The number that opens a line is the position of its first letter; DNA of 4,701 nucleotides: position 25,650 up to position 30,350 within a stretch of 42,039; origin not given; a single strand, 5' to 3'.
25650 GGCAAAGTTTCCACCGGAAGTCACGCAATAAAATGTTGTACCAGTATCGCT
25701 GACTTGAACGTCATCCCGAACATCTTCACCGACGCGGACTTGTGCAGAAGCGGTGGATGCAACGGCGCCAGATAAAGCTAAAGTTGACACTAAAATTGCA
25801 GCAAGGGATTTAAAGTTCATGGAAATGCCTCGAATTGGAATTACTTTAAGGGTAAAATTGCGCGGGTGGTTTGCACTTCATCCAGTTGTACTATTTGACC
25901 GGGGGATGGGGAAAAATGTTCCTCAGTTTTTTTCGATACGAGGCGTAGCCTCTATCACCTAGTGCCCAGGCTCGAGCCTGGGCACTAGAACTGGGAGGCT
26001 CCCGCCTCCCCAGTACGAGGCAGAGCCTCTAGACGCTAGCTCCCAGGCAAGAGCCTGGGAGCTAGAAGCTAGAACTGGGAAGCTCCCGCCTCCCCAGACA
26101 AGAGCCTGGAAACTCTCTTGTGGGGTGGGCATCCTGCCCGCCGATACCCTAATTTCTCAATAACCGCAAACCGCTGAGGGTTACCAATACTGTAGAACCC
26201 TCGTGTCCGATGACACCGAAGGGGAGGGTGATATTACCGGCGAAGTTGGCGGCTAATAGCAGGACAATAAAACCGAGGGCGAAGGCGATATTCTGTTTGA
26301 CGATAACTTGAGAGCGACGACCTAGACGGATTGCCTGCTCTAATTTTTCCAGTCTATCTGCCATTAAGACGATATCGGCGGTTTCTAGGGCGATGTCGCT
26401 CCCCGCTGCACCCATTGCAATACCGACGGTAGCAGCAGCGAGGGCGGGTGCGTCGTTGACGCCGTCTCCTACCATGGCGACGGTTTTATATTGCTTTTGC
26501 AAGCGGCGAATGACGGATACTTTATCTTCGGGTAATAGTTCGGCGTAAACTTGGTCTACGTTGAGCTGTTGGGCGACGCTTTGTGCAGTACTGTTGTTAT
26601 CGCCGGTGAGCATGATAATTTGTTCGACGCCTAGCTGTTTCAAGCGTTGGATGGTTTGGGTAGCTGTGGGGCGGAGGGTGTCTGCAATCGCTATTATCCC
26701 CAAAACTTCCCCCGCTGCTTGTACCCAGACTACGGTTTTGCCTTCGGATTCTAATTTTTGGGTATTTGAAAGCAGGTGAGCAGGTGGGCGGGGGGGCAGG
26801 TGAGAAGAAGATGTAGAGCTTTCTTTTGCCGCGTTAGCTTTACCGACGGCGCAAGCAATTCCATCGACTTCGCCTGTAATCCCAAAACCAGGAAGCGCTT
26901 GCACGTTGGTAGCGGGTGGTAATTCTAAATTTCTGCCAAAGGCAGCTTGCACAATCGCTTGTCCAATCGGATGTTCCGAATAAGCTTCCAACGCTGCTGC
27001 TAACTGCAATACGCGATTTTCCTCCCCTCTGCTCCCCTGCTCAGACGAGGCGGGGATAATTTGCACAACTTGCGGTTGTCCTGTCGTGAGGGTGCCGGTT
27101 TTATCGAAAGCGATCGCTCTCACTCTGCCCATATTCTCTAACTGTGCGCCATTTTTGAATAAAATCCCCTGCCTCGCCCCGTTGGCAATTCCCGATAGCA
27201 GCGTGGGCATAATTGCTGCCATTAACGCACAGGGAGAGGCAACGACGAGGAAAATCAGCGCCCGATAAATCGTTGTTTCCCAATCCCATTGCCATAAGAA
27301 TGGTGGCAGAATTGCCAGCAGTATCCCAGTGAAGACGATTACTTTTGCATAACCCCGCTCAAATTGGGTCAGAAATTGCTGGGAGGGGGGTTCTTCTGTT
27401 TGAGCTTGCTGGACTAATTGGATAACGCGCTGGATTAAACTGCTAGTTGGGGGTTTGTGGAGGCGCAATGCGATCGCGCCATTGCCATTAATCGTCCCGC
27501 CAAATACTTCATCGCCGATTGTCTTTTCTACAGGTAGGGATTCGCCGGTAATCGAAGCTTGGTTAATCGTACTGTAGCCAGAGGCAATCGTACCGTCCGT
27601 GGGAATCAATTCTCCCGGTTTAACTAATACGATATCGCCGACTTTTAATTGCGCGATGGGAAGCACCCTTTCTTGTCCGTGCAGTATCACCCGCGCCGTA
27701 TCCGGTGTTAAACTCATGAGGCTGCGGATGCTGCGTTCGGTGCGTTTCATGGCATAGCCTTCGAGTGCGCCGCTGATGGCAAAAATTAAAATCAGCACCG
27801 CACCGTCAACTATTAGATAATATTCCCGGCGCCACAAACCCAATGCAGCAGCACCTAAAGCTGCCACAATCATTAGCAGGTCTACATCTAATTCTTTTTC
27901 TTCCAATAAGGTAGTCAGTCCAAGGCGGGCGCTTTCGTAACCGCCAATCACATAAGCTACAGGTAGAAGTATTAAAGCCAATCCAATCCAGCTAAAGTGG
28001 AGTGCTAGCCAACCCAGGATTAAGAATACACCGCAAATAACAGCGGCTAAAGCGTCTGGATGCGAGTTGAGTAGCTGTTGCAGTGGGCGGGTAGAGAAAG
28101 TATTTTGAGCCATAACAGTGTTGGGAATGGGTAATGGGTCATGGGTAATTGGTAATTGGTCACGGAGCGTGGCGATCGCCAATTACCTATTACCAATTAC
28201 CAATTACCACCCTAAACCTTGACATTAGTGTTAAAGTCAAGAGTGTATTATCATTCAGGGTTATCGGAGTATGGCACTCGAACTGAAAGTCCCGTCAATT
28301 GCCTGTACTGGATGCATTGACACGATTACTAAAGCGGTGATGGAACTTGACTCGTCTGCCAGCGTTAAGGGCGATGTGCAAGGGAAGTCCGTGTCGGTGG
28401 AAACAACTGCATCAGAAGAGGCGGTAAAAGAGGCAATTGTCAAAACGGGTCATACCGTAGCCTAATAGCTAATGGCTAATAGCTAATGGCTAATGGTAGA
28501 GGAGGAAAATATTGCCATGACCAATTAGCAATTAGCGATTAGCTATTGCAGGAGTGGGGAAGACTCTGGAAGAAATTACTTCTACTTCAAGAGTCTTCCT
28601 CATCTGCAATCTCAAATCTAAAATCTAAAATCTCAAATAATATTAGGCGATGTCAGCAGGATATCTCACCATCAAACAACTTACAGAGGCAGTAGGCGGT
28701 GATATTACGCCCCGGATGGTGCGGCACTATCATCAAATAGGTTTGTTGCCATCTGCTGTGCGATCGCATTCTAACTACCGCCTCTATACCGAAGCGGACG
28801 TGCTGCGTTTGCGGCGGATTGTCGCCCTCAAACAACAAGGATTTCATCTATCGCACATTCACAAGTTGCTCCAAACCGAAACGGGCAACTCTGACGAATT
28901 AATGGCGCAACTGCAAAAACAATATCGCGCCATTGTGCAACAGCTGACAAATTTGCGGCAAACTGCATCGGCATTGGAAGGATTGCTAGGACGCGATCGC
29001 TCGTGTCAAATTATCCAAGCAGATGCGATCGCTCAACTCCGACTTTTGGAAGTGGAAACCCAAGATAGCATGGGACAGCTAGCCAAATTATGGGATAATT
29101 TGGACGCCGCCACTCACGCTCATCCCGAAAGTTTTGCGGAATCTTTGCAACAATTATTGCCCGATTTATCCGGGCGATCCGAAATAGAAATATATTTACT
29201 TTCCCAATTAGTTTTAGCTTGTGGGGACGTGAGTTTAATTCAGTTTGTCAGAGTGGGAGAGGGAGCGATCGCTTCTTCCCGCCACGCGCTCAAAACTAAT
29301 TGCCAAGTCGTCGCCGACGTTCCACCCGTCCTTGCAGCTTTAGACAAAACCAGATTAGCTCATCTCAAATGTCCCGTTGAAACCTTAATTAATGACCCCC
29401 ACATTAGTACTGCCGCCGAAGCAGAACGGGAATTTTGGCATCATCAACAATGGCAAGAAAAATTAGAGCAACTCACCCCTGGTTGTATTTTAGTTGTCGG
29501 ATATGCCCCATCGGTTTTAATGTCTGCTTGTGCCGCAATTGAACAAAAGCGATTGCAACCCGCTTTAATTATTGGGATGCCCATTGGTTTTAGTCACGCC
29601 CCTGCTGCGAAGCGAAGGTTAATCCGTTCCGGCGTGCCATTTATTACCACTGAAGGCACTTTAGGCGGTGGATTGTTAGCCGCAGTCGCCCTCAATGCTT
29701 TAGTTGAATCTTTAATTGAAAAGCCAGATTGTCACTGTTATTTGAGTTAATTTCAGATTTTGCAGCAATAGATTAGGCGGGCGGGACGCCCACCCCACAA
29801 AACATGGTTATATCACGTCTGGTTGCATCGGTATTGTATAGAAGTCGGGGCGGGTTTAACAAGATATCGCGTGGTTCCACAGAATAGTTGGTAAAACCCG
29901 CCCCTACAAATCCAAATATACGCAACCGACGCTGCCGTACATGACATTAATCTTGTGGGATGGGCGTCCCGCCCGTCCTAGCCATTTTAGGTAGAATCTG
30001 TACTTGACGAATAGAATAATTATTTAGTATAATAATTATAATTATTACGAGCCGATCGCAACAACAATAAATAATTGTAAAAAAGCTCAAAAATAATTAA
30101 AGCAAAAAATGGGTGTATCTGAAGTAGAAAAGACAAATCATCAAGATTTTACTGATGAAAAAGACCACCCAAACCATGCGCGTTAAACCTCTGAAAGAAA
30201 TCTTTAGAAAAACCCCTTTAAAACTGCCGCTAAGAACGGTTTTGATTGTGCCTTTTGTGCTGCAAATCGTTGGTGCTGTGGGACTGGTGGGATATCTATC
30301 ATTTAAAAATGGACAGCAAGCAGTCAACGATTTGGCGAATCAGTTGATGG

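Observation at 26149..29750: CoaR/CoaT-type cobalt efflux locus with an extra atypical HMA protein and a shared divergent dyad operator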

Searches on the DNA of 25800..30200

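Call 68: search_rna_families(source=window, start=25800, end=30200, threshold=evalue, max_evalue=1)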
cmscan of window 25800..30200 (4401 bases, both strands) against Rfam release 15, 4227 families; matches with E-value up to 1: 4.
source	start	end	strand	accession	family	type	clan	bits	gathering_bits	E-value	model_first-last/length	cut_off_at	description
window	28461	28552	+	RF03664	MIR6288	Gene; miRNA;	-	32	74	0.0013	1-92/92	no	MIR6288 microRNA precursor family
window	26639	26730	+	RF03859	mir-6132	Gene; miRNA;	-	22.3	112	0.16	1-94/94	no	mir-6132 microRNA precursor family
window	25945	26001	+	RF04220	HCV_SL588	Cis-reg;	-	21.7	79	0.8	1-81/81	no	SL588 non-coding RNA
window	28548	28609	+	RF03526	mir-7177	Gene; miRNA;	-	20.6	86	0.75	1-71/71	no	mir-7177 microRNA precursor family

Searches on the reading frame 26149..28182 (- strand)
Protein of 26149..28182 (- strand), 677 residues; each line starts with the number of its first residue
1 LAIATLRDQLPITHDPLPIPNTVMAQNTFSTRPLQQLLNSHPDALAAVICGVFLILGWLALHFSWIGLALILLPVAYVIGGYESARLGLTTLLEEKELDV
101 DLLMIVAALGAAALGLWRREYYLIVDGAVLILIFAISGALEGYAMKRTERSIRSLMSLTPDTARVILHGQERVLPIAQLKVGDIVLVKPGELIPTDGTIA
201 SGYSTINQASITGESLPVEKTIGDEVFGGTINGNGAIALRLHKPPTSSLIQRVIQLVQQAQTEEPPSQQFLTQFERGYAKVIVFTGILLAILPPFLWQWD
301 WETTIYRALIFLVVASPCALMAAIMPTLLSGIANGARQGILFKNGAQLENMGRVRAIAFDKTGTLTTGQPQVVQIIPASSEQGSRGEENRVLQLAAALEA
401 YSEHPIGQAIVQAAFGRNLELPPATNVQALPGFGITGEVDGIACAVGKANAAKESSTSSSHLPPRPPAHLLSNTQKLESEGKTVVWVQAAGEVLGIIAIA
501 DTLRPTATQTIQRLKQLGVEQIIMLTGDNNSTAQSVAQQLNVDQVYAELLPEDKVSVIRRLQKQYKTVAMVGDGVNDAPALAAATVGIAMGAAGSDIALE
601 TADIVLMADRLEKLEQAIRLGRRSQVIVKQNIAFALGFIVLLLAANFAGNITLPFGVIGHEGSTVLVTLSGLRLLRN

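Call 3: search_protein_families(library=pfam, proteins=[window:26149-28182:-], max_evalue=0.01)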
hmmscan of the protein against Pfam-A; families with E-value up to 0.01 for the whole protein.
window:26149-28182:- (677 aa): 4 families
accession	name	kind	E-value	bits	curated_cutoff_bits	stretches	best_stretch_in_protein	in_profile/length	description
PF00122.25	E1-E2_ATPase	-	2.4e-47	161.2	28.1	1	157-338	1-181/181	E1-E2 ATPase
PF00702.32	Hydrolase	-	2.1e-41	142.9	26.4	1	354-584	1-190/191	haloacid dehalogenase-like hydrolase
PF08282.18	Hydrolase_3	-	0.00019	21.7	20.9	1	558-605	196-242/255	haloacid dehalogenase-like hydrolase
PF12710.13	HAD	-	0.0021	19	27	0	499-581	82-188/189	haloacid dehalogenase-like hydrolase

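Call 4: search_protein_families(library=ncbifam, proteins=[window:26149-28182:-], max_evalue=0.01)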
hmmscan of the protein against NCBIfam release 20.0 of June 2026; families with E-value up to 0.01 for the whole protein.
window:26149-28182:- (677 aa): 29 families (the best 25 are shown)
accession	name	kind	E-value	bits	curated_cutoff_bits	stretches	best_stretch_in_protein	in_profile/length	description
TIGR01525.1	ATPase-IB_hvy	subfamily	8.5e-181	602.6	346.25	1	100-674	1-560/560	heavy metal translocating P-type ATPase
TIGR01512.1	ATPase-IB2_Cd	subfamily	3.9e-157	523.9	313.5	2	100-450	1-305/494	cadmium family heavy metal-translocating P-type ATPase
NF008262.1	PRK11033.1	equivalog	3.4e-150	501.9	1005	1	43-676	122-729/731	zinc/cadmium/mercury/lead-transporting ATPase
NF033775.1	P_type_ZntA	exception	6.5e-136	454.5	1240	1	45-676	129-730/732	Zn(II)/Cd(II)/Pb(II) translocating P-type ATPase ZntA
TIGR01511.1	ATPase-IB1_Cu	subfamily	7.8e-114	381.5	397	1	93-674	13-541/542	copper-translocating P-type ATPase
NF007952.0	PRK10671.1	equivalog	7.7e-98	328.7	1316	1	126-654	292-802/838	copper-exporting P-type ATPase CopA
TIGR01494.1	ATPase_P-type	subfamily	2.6e-89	299.8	62.3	2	471-642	295-456/478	HAD-IC family P-type ATPase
TIGR01497.1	kdpB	equivalog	2.2e-59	201.2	527.9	1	120-623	64-565/675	potassium-transporting ATPase subunit KdpB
TIGR01647.1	ATPase-IIIA_H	equivalog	3e-56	191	615.5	3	102-414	40-343/755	plasma-membrane proton-efflux P-type ATPase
NF010609.0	PRK14010.1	equivalog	1.2e-54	185.6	1323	1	129-624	73-561/673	K(+)-transporting ATPase subunit B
TIGR01517.1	ATPase-IIB_Ca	equivalog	3e-43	148.1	507.05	2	492-651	534-712/882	calcium-translocating P-type ATPase, PMCA-type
TIGR01522.1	ATPase-IIA2_Ca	equivalog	2.1e-40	138.3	798.3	3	544-637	566-659/854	calcium-transporting P-type ATPase, PMR1-type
TIGR01116.1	ATPase-IIA1_Ca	equivalog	3.1e-37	128.1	703.4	2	493-634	457-611/799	calcium-translocating P-type ATPase, SERCA-type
TIGR01657.1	P-ATPase-V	hypoth_equivalog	3.7e-36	124.1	618.25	4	543-597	780-834/1055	ATP13A2 family polyamine export P-type ATPase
TIGR01523.1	ATPase-IID_K-Na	equivalog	7.2e-36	123.2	645.05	3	545-658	671-777/997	potassium/sodium efflux P-type ATPase, fungal-type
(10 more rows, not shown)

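Call 17: search_solved_structures(query=window:26149-28113:-, max_evalue=1e-20, show_alignments=1)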
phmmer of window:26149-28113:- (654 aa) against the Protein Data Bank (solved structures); distinct sequences matched with E-value up to 1e-20: 106 (the best 60 are shown).
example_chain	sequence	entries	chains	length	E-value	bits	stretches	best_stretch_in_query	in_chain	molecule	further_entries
7qbz_A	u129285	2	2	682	9e-127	427.3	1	11-652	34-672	Cadmium translocating P-type ATPase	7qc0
4umv_A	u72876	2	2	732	3.1e-110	372.7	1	31-653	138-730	ZINC-TRANSPORTING ATPASE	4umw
7r0g_A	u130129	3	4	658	6.6e-102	345.2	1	24-637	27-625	Putative copper-exporting P-type ATPase A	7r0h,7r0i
3j08_A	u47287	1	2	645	8.4e-102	344.8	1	24-637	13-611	copper-exporting P-type ATPase A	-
3j09_A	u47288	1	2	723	9.1e-102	344.7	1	24-637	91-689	copper-exporting P-type ATPase A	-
3rfu_A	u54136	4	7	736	7.9e-87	295.4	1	104-631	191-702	Copper efflux ATPase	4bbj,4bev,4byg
8q75_A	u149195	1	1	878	5.2e-81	276.2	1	104-632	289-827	Copper-transporting ATPase HMA4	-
8q73_A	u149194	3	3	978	6.8e-81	275.8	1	104-632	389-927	Copper-transporting ATPase HMA4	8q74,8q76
7si3_A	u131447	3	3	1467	1.4e-71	245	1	455-636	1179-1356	P-type Cu(+) transporter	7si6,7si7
7xuk_A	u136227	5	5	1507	2.9e-66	227.5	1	455-636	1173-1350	Copper-transporting ATPase 2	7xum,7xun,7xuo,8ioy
3a1c_A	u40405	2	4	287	3.1e-55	191.1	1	308-602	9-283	Probable copper-exporting P-type ATPase A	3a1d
3a1e_A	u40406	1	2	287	5.8e-54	186.9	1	308-602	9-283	Probable copper-exporting P-type ATPase A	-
3sky_A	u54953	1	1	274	1e-52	182.7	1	327-601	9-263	Copper-exporting P-type ATPase B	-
3skx_A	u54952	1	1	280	1.7e-52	182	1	327-600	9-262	Copper-exporting P-type ATPase B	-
2b8e_A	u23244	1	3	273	1.2e-51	179.2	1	320-601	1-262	cation-transporting ATPase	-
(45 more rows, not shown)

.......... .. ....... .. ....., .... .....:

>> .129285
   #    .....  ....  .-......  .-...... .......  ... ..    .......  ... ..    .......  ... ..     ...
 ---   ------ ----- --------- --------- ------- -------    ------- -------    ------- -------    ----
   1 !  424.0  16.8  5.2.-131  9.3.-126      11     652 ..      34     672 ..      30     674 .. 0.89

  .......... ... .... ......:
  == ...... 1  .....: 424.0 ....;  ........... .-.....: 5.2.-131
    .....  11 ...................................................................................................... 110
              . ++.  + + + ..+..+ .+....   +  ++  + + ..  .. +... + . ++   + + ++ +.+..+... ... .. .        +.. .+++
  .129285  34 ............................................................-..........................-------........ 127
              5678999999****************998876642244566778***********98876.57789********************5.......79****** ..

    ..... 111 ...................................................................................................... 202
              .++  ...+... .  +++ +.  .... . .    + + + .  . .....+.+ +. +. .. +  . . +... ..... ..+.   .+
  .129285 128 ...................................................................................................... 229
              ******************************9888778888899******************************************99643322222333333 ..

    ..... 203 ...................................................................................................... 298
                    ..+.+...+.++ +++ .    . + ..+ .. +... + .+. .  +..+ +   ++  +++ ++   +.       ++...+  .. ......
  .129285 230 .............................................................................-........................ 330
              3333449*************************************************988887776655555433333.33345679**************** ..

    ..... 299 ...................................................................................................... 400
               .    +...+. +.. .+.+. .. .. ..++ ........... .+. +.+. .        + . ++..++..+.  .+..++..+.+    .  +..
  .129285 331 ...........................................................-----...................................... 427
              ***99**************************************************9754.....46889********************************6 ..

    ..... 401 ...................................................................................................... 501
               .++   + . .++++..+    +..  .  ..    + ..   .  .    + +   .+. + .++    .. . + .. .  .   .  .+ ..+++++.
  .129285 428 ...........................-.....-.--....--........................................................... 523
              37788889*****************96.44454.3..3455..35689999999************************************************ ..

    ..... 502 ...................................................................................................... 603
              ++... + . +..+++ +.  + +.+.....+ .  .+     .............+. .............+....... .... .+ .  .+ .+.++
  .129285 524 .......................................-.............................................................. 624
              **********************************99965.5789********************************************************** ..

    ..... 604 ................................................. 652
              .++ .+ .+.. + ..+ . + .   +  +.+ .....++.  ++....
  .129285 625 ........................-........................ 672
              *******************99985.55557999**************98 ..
